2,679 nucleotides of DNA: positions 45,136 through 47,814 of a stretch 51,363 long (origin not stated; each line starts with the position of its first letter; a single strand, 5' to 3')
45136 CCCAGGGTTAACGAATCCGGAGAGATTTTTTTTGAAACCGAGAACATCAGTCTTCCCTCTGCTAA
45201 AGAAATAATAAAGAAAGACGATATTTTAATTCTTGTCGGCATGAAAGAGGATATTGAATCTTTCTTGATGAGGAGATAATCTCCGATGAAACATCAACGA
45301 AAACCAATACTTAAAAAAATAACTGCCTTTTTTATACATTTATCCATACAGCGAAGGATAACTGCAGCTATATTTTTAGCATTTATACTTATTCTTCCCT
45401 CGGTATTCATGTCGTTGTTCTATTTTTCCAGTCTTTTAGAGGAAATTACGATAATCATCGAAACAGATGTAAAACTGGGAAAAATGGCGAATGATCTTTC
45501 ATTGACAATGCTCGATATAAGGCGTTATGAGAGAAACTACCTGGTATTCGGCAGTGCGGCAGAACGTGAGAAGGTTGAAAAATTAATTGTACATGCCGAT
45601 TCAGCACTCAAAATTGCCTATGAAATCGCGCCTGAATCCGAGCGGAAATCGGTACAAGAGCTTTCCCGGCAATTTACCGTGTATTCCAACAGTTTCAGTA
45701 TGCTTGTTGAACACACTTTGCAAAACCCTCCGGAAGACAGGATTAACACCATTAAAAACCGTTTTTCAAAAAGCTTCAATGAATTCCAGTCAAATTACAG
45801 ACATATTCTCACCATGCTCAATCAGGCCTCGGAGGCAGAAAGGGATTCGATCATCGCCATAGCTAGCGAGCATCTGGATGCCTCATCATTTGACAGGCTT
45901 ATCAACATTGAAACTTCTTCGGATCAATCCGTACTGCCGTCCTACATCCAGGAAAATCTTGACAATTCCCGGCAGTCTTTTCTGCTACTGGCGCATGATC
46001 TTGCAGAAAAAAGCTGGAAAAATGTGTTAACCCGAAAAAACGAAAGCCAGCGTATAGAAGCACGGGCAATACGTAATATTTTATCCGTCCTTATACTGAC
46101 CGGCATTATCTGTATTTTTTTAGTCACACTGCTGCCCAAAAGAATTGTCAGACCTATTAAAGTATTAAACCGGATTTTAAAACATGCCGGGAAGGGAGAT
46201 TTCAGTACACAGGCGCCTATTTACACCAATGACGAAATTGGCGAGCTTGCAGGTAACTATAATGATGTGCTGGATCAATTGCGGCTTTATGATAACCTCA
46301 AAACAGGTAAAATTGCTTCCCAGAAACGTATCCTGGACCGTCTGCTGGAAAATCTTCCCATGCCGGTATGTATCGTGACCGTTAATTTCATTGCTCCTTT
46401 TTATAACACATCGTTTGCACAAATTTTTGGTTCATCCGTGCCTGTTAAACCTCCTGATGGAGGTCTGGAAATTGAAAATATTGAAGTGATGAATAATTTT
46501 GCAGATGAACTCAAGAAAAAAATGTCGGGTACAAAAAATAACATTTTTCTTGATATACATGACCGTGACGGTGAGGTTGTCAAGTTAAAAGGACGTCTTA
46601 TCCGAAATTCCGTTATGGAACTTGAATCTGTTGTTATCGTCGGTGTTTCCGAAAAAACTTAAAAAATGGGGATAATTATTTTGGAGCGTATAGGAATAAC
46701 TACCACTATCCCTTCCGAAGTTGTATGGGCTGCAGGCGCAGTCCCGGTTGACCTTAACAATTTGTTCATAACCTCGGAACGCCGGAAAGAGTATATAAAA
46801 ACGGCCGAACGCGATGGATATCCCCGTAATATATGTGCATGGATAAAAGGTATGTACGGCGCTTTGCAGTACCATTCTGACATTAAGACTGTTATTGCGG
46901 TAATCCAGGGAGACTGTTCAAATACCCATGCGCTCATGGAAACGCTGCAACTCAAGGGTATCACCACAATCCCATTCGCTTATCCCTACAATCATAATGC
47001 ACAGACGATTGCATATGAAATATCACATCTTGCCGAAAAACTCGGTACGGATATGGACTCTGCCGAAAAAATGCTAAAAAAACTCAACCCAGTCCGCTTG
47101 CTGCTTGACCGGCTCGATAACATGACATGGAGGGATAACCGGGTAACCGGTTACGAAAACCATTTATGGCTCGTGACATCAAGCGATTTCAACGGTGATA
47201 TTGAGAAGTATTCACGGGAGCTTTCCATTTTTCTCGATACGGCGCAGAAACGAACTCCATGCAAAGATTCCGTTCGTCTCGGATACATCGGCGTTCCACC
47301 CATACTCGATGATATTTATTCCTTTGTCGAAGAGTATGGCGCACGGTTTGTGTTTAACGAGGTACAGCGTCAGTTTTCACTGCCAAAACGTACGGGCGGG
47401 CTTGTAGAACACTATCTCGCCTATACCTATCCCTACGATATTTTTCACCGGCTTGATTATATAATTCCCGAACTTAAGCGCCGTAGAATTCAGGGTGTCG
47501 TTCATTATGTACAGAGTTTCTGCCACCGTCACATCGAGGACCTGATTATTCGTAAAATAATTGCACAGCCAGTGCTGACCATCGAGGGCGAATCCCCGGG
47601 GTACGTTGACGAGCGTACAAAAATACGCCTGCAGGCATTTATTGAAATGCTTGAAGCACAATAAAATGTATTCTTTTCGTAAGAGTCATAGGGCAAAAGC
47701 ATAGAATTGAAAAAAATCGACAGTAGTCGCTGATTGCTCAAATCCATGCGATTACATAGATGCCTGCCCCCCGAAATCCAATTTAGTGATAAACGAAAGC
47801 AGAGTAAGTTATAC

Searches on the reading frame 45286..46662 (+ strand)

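Call 85: search_protein_families(library=pfam, proteins=[window:45286-46662:+], max_evalue=0.0001)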
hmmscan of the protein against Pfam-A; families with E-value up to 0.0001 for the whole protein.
window:45286-46662:+ (458 aa): 1 family
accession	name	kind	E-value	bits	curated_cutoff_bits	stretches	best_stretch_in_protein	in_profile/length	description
PF00672.30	HAMP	-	6.6e-11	42.8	25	1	285-333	4-52/53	HAMP domain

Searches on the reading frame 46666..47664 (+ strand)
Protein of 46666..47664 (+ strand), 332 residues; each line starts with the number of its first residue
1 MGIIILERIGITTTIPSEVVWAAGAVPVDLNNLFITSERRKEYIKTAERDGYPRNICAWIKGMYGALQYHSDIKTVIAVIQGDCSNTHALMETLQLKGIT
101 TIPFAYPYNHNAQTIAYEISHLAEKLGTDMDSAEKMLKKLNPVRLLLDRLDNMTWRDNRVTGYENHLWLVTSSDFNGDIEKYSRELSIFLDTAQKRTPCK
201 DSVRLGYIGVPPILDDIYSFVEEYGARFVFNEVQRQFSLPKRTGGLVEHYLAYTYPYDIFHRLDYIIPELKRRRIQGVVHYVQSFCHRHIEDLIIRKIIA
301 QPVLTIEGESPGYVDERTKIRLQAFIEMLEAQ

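Call 85: search_protein_families(library=pfam, proteins=[window:46666-47664:+], max_evalue=0.0001)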
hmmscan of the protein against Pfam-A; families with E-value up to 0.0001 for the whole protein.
window:46666-47664:+ (332 aa): 1 family
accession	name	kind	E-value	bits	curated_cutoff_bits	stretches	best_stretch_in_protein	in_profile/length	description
PF06050.19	HGD-D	-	7.7e-36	124.8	28.4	1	13-329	2-342/342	2-hydroxyglutaryl-CoA dehydratase, D-component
